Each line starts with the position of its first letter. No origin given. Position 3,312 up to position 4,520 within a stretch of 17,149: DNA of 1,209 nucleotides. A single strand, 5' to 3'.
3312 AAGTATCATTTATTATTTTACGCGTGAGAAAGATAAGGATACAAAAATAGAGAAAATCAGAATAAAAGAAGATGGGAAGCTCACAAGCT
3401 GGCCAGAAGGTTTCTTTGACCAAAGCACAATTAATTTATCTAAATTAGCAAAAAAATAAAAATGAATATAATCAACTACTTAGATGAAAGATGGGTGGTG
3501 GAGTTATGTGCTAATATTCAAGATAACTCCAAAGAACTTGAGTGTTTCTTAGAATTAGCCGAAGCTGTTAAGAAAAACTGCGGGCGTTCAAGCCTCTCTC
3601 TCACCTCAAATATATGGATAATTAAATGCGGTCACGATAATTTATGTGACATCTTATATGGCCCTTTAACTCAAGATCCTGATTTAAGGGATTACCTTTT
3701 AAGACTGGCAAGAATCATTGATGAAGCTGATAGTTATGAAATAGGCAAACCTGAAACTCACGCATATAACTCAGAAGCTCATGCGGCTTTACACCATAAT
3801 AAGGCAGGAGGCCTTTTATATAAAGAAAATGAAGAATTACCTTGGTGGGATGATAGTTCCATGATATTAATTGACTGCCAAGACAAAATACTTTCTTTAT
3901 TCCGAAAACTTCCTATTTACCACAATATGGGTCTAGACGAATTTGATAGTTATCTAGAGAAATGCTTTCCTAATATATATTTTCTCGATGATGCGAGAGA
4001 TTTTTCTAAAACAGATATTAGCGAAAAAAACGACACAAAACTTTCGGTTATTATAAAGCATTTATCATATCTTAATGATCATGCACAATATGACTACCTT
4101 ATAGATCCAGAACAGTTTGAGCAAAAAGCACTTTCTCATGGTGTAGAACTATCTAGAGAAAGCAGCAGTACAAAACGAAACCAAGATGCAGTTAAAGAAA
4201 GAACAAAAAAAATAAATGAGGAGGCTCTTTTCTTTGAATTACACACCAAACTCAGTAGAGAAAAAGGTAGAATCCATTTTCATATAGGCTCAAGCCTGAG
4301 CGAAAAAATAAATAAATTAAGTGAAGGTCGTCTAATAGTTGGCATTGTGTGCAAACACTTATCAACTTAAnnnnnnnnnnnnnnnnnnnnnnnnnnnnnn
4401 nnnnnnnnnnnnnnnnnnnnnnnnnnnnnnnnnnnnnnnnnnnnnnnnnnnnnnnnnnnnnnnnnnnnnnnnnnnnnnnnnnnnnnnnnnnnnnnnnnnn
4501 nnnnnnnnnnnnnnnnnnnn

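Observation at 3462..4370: Motif-less 302-aa third gene as possible effector of the cargo operon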

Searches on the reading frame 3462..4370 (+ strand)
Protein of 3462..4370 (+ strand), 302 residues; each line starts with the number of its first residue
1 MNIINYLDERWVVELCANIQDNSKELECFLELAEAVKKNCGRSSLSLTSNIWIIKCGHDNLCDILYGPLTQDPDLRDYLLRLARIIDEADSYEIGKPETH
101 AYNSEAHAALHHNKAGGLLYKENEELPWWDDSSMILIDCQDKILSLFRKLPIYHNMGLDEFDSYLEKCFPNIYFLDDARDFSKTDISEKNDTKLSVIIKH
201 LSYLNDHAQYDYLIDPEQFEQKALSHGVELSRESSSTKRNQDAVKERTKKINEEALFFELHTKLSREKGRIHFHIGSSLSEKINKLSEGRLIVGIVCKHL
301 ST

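Call 5: search_protein_families(library=pfam, proteins=[window:3462-4370:+], max_evalue=1)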
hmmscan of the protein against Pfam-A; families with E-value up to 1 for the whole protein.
window:3462-4370:+ (302 aa): 1 family
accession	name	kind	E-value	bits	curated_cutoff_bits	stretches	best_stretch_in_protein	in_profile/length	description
PF00615.24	RGS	-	0.047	14.5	23.9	1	155-217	9-71/117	Regulator of G protein signaling domain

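Call 6: search_protein_families(library=padloc, proteins=[window:3462-4370:+], max_evalue=1)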
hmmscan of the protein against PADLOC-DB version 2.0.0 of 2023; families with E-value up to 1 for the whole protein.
window:3462-4370:+ (302 aa): 5 families
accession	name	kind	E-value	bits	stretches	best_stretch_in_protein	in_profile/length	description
PDLC03908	NsnC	-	2.5e-124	412.7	1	1-302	1-298/298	-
PDLC03914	NsnC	-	9.3e-35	118.5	1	132-302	149-314/314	-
PDLC03912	NsnC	-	1.9e-13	49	1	155-300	182-310/316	-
PDLC03899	NsnC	-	5.4e-09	33.9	1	23-281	24-286/299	-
PDLC03879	NsnC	-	1.9e-07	29.1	1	166-299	190-302/305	-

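Call 7: search_protein_families(library=ncbifam, proteins=[window:3462-4370:+], max_evalue=1)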
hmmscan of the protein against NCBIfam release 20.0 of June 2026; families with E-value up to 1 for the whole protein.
window:3462-4370:+ (302 aa): 0 families

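Call 13: find_homologous_proteins(query=window:3462-4367:+, max_evalue=0.001)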
Query window:3462-4367:+ (302 aa): 9 proteins with E <= 0.001 among 968 candidates.
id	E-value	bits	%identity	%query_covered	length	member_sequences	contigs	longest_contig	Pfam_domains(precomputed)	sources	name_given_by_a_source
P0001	1.8e-195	666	97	100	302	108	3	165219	-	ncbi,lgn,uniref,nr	ncbi:hypothetical protein [Klebsiella sp. 141240]|uniref:hypothetical protein n=1 Tax=Klebsiella sp.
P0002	2.7e-169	580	86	100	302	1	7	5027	-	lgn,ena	-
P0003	2.3e-155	534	94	83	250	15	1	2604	-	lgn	-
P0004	1.7e-101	358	55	100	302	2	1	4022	-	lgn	-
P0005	5.8e-93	330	50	100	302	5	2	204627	-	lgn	-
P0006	1.7e-90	321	49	100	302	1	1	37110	-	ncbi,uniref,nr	ncbi:hypothetical protein [Pectobacterium versatile]|uniref:hypothetical protein n=1 Tax=Pectobacter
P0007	1.8e-84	302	47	100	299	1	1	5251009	-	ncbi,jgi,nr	ncbi:hypothetical protein SMTE5_30950 [Serratia marcescens]|nr:hypothetical protein SMTE5_30950 [Ser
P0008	3.4e-60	222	38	100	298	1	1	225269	-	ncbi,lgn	ncbi:TPA: hypothetical protein ACSTJ0_003297 [Serratia fonticola]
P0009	4.5e-60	222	38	100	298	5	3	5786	-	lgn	-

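Call 17: find_homologous_proteins(query=A1, max_evalue=0.001)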
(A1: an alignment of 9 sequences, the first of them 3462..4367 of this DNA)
Query A1 (9 sequences) (302 aa, profile of the alignment): 26 proteins with E <= 0.001 among 6380 candidates.
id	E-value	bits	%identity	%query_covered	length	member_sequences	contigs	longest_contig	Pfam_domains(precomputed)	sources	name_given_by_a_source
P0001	3.5e-154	531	97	100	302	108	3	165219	-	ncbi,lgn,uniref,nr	ncbi:hypothetical protein [Klebsiella sp. 141240]|uniref:hypothetical protein n=1 Tax=Klebsiella sp.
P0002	2.5e-148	511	86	100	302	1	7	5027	-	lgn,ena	-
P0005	1.0e-145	503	50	100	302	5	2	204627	-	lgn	-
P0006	2.8e-145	501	49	100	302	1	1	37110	-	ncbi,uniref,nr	ncbi:hypothetical protein [Pectobacterium versatile]|uniref:hypothetical protein n=1 Tax=Pectobacter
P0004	1.1e-143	496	55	100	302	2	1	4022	-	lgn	-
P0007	8.9e-140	483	47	100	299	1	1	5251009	-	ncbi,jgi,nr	ncbi:hypothetical protein SMTE5_30950 [Serratia marcescens]|nr:hypothetical protein SMTE5_30950 [Ser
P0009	3.6e-136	471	38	100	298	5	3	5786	-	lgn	-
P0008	2.8e-135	469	38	100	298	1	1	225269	-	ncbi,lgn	ncbi:TPA: hypothetical protein ACSTJ0_003297 [Serratia fonticola]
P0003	2.3e-118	413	94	83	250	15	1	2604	-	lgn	-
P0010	2.4e-112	393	40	100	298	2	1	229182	-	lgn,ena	-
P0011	9.7e-112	391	38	100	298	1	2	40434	-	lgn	-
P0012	9.9e-112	391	39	100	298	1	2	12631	-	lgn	-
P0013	1.8e-111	390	39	100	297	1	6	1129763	-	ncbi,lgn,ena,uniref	ncbi:hypothetical protein [Citrobacter braakii]|uniref:hypothetical protein n=1 Tax=Citrobacter braa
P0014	2.6e-111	390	40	88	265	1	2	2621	-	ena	-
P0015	5.5e-111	389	39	100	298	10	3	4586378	-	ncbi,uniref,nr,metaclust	ncbi:hypothetical protein [Pantoea ananatis]|uniref:hypothetical protein n=1 Tax=Pantoea ananas TaxI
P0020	2.8e-47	180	31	100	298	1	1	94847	-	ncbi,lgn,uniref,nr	ncbi:MAG: hypothetical protein Q7K13_07680 [Polynucleobacter sp.]|uniref:hypothetical protein n=1 Ta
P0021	1.5e-46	177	34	75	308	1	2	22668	-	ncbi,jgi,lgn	ncbi:MAG: hypothetical protein ACI88H_000782 [Cocleimonas sp.]|jgi:hypothetical protein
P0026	8.1e-15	73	29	75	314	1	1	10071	-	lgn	-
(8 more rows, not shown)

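Call 21: list_cluster_members(proteins=[window:3462-4367:+, window:1203-2396:+, window:2392-3456:+])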
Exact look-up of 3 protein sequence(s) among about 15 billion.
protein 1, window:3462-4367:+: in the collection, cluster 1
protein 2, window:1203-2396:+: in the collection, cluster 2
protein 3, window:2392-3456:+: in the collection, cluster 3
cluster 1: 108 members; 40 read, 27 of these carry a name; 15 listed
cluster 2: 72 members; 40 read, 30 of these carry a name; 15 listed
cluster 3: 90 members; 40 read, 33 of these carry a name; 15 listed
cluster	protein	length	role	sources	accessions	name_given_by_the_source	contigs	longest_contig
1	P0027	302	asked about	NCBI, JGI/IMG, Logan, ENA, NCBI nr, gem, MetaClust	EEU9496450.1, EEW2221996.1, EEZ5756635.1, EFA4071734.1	TPA: hypothetical protein KNG76_004294 [Escherichia coli] | hypothetical protein [Escherichia coli] | status=active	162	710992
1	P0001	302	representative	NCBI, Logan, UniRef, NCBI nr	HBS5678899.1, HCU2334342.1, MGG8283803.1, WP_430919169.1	hypothetical protein [Klebsiella sp. 141240] | hypothetical protein n=1 Tax=Klebsiella sp. 141240 TaxID=3020034 RepID=UPI002295E5E5 | hypothetical protein [Klebsiella aerogenes]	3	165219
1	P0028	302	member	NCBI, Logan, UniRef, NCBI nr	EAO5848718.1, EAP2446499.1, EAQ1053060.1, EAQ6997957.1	hypothetical protein AGL38_004250 [Salmonella enterica subsp. enterica] | Uncharacterized protein n=1 Tax=Salmonella enterica TaxID=28901 RepID=A0A5Y3BJ26_SALER | hypothetical protein [Salmonella enterica]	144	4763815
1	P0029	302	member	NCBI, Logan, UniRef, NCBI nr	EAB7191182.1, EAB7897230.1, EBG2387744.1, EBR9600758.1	hypothetical protein YG12_22555 [Salmonella enterica subsp. enterica serovar Derby] | Uncharacterized protein n=2 Tax=Salmonella enterica TaxID=28901 RepID=A0A630V730_SALDE | hypothetical protein [Salmonella enterica]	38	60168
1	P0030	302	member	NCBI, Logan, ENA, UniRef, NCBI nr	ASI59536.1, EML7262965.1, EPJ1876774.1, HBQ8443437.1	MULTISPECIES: hypothetical protein [Enterobacteriaceae] | hypothetical protein n=1 Tax=Enterobacteriaceae TaxID=543 RepID=UPI000B59B943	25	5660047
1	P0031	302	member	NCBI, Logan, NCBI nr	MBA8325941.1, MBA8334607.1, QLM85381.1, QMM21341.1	hypothetical protein HVX13_05745 [Citrobacter freundii] | hypothetical protein [Citrobacter freundii]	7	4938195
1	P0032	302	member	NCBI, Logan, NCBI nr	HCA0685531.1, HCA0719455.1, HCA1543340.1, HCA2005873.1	TPA: hypothetical protein MNM99_004052 [Citrobacter freundii] | hypothetical protein [Citrobacter freundii]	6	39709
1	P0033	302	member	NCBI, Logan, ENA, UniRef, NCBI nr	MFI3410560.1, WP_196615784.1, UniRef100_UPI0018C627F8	hypothetical protein [Citrobacter braakii] | hypothetical protein n=1 Tax=Citrobacter braakii TaxID=57706 RepID=UPI0018C627F8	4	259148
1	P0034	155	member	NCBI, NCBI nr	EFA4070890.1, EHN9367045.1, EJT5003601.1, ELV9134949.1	DUF262 domain-containing protein, partial [Escherichia coli] | DUF262 domain-containing protein [Escherichia coli]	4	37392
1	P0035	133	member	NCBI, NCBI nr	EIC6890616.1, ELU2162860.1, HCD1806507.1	DUF262 domain-containing protein, partial [Salmonella enterica subsp. enterica serovar ... | DUF262 domain-containing protein [Salmonella enterica subsp. enterica serovar Cerro]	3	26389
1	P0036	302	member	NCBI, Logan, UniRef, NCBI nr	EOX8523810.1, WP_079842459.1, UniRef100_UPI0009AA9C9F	hypothetical protein AIU12_004200 [Salmonella enterica subsp. enterica serovar Cerro] | hypothetical protein n=1 Tax=Salmonella enterica TaxID=28901 RepID=UPI0009AA9C9F | hypothetical protein [Salmonella enterica]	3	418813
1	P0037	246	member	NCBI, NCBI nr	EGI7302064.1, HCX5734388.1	TPA: DUF262 domain-containing protein, partial [Escherichia coli] | DUF262 domain-containing protein [Salmonella enterica subsp. enterica serovar Cerro]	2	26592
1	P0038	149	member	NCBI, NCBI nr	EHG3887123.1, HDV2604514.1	TPA: DUF262 domain-containing protein, partial [Escherichia coli] | DUF262 domain-containing protein [Salmonella enterica subsp. enterica serovar Cerro]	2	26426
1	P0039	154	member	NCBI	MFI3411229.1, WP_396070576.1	DUF262 domain-containing protein, partial [Citrobacter braakii]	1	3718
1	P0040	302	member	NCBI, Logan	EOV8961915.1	hypothetical protein ACN6U0_003772 [Cronobacter turicensis]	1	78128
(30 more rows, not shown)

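Call 24: search_protein_families(library=phrogs, proteins=[window:3462-4370:+], max_evalue=0.001)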
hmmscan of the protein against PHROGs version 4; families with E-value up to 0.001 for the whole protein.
window:3462-4370:+ (302 aa): 0 families

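Call 26: search_protein_representatives(alignment_id=A1)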
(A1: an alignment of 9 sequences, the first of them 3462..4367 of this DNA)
Query: 9 sequences, 302 profile positions. Proteins with E-value up to 0.001 (for the whole library): 426; up to 1e-10: 185; up to 1e-30: 56. The best 150 are listed.
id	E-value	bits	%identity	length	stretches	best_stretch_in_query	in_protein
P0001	1.1e-154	530.6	-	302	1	1-302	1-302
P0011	3.1e-112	391.2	-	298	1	1-302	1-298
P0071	1.2e-86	307.1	-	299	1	1-302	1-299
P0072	6.0e-68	245.8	-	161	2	1-100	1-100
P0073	1.8e-60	221.2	-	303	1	1-300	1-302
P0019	2.5e-48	181.3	-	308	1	19-302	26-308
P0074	4.1e-48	180.6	-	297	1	3-301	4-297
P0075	1.2e-46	175.8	-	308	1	4-301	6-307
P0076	1.4e-45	172.3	-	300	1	1-301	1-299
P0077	3.6e-45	171.0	-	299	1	1-302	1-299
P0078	7.1e-45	170.0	-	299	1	2-302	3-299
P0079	1.2e-44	169.2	-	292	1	3-301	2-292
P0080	1.3e-44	169.1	-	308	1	4-302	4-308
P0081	2.1e-44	168.5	-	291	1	5-302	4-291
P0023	2.3e-44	168.3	-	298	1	5-301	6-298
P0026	2.6e-15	72.9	-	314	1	133-301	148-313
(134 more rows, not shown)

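Call 27: predict_structure(alignment_id=A2)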
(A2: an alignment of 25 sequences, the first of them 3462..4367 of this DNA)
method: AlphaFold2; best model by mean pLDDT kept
length: 302 residues; sequences in the alignment: 25
mean_pLDDT: 90.7   pTM: 0.88
mean pLDDT of the five models: 90.7, 90.6, 90.4, 88.9, 88.6
residues with pLDDT >= 90: 229; 70-90: 58; 50-70: 14; < 50: 1
segments of 3 or more residues with pLDDT < 50: none
pLDDT, mean of each block of 10 residues (from residue 1): 92 93 93 95 91 92 91 92 94 67 90 95 92 95 94 90 93 95 75 86 97 94 95 79 89 93 89 94 94 92 66
secondary structure, 60 per line:
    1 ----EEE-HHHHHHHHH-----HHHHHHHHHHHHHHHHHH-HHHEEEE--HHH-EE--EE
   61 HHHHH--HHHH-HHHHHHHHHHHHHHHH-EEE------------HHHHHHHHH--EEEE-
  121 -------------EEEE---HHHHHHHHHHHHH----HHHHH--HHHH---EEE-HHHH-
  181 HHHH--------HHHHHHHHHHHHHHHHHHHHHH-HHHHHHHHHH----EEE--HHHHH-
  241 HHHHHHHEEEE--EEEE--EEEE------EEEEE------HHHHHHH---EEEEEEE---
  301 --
elements in order: E5-7 H9-17 H23-40 E45-48 H61-65 H68-71 H73-88 E90-92 H105-113 E116-119 E134-137 H141-153 H158-162 H165-168 E172-174 H176-179 H181-184 H193-214 H216-225 E230-232 H235-239 H241-247 E248-251 E254-257 E260-263 E270-274 H281-287 E291-297

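Call 32: find_related_loci(query=A2, collection=genome_contigs, flank=6000)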
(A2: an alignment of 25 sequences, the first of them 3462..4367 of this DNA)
Query A2 (302 aa) in genome_contigs; peptide patterns used: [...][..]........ (x = any residue, [..] = any of these).
4 stretches matched a pattern; 2 encode a relative of the query (tblastn E <= 1e-3); 2 distinct loci.
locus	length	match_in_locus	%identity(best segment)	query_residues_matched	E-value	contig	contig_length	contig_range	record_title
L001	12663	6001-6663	34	76-299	1e-30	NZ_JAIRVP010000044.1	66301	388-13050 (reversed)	MAG: Burkholderia sp. isolate Fux382_bin34 k119_19971, whole genome shotgun sequence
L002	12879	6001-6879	31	6-302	1e-33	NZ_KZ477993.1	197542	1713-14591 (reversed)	Pseudomonas fluorescens strain PfR 37 scf_19449_9, whole genome shotgun sequence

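Call 34: find_encoding_contigs(protein=P0020, flank=5000, max_places=2)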
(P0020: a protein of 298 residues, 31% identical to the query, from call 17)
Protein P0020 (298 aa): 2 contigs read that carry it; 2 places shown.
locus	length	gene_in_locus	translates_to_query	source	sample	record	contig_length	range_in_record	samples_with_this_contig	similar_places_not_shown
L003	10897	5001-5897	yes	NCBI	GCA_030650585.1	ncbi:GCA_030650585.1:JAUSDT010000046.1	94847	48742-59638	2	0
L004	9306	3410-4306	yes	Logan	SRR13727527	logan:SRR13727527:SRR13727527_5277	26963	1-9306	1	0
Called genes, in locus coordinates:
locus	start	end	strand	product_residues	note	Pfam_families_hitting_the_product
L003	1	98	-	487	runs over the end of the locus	PF00909:Ammonium_transp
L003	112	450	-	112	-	PF00543:P-II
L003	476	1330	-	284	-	PF09694:Gcw_chp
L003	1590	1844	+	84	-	PF04380:BMFP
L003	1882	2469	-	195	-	-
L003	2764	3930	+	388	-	PF03235:GmrSD_N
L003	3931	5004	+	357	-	PF02463:SMC_N (faint), PF11398:DUF2813 (faint), PF13175:AAA_15, PF13476:AAA_23, PF13304:AAA_21, PF13175:AAA_15, PF12476:DUF3696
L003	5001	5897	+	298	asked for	-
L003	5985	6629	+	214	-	PF08722:Tn7_TnsA-like_N, PF08721:Tn7_Tnp_TnsA_C (weak)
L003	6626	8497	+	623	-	PF09299:Mu-transpos_C (weak)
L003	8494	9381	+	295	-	PF05621:TniB, PF13401:AAA_22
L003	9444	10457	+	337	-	PF06527:TniQ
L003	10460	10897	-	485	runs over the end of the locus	PF04326:SLFN_AlbA_2, PF13749:HATPase_c_4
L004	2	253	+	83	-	?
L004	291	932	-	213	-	-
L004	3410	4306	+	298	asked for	-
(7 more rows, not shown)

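Call 43: search_solved_structures(query=A2, max_evalue=10, show_alignments=3)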
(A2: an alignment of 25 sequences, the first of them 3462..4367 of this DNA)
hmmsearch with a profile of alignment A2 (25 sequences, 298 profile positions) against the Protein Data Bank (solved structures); distinct sequences matched with E-value up to 10: 3.
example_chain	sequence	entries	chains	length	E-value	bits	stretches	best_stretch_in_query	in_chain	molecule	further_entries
5boi_A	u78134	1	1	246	0.13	15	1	225-283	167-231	Germination protein YpeB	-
1sde_A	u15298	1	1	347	1.2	11.8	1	48-160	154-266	D-alanyl-D-alanine carboxypeptidase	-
1cef_A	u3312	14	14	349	1.3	11.8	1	48-160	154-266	D-ALANYL-D-ALANINE CARBOXYPEPTIDASE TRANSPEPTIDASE | D-ALANYL-D-ALANINE CARBOXYPEPTIDASE | D-alanyl-D-alanine carboxypeptidase precursor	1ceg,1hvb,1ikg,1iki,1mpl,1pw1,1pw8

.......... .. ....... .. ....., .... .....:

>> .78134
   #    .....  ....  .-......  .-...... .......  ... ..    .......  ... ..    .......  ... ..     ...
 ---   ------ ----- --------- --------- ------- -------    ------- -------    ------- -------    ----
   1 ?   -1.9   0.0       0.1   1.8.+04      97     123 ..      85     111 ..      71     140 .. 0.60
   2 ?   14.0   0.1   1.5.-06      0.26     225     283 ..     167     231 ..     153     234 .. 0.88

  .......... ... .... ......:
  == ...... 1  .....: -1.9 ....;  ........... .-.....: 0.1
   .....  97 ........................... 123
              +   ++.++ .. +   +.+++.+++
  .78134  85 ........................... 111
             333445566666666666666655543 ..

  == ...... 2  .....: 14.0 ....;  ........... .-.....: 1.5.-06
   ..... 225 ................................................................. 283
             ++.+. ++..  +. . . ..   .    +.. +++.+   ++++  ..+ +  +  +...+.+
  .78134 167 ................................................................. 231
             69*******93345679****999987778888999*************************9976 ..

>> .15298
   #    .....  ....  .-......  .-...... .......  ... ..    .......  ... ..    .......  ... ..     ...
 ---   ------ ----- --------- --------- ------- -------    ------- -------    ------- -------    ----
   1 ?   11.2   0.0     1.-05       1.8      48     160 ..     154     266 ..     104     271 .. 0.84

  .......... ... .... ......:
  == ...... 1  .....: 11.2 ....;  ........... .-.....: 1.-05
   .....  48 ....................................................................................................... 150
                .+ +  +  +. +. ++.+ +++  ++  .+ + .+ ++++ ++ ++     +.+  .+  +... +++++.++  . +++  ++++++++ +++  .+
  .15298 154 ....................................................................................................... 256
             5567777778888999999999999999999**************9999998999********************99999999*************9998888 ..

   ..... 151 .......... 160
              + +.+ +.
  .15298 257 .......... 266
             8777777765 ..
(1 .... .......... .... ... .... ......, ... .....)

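Call 47: fold_search(model_id=the predicted structure, library=pdb)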
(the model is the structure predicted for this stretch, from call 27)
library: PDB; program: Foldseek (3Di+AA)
matches with E <= 10: 211; with E <= 0.001: 0
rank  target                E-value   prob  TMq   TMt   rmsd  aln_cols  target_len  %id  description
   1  1v8p_B                3.0e-01  0.66  0.26  0.49   6.0       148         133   11  Crystal structure of PAE2754 from Pyrobaculum aerophilum (released 2004-02-10)
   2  1v8p_C                5.0e-01  0.47  0.23  0.43   6.0       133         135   10  Crystal structure of PAE2754 from Pyrobaculum aerophilum (released 2004-02-10)
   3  4ovx                  5.0e-01  0.05  0.12  0.13  15.0       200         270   12  Crystal structure of Xylose isomerase domain protein from Planctomyces limnophilus DSM 3776 (released 2014-02-12)
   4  1f12_B                5.6e-01  0.05  0.15  0.15  13.6       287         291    8  L-3-HYDROXYACYL-COA DEHYDROGENASE COMPLEXED WITH 3-HYDROXYBUTYRYL-COA (released 2000-09-27)
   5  3n8h_A                5.6e-01  0.04  0.13  0.15  18.6       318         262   12  Crystal Structure of Pantoate-beta-alanine Ligase from Francisella tularensis (released 2010-06-16)
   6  4nhf_B                6.0e-01  0.06  0.12  0.19  11.3       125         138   13  Crystal structure of the soluble domain of TrwG Type IV secretion machinery from Bartonella grahamii (released 2014-03-05)
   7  5y4j                  6.7e-01  0.06  0.12  0.10  13.7       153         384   10  Crystal structure of glucose isomerase in complex with xylitol inhibitor in one metal binding mode (released 2017-09-20)
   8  2cc3_A                7.1e-01  0.04  0.10  0.17  17.0       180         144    7  Structure of Agrobacterium tumefaciens VirB8 protein (released 2006-01-30)
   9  1xif                  7.5e-01  0.06  0.13  0.11  13.5       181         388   10  MODES OF BINDING SUBSTRATES AND THEIR ANALOGUES TO THE ENZYME D-XYLOSE ISOMERASE (released 1994-06-22)
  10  4h6r_A                7.5e-01  0.04  0.13  0.15  15.7       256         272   12  Structure of reduced Deinococcus radiodurans proline dehydrogenase (released 2012-11-28)
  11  8fuy_A                8.0e-01  0.08  0.18  0.13  11.6       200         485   10  Glucose-6-phosphate 1-dehydrogenase (G6PDH) from Crithidia fasciculata (citrate bound) (released 2023-02-08)
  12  6d23_B                8.4e-01  0.08  0.18  0.13  11.4       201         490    9  GLUCOSE-6-P DEHYDROGENASE (APO FORM) FROM TRYPANOSOMA CRUZI (released 2018-05-02)
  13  4za2_B                8.4e-01  0.06  0.15  0.18  15.6       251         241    8  Crystal structure of Pectobacterium carotovorum 2-keto-3-deoxy-D-gluconate dehydrogenase complexed with NAD+ (released 2015-04-29)
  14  1mnz                  8.4e-01  0.06  0.12  0.10  14.0       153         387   10  Atomic structure of Glucose isomerase (released 2002-09-25)
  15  4jf8                  8.4e-01  0.03  0.10  0.15  13.6       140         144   12  Crystal structure of a TrwG component of type IV secretion system protein from Bartonella birtlesii (released 2014-03-05)
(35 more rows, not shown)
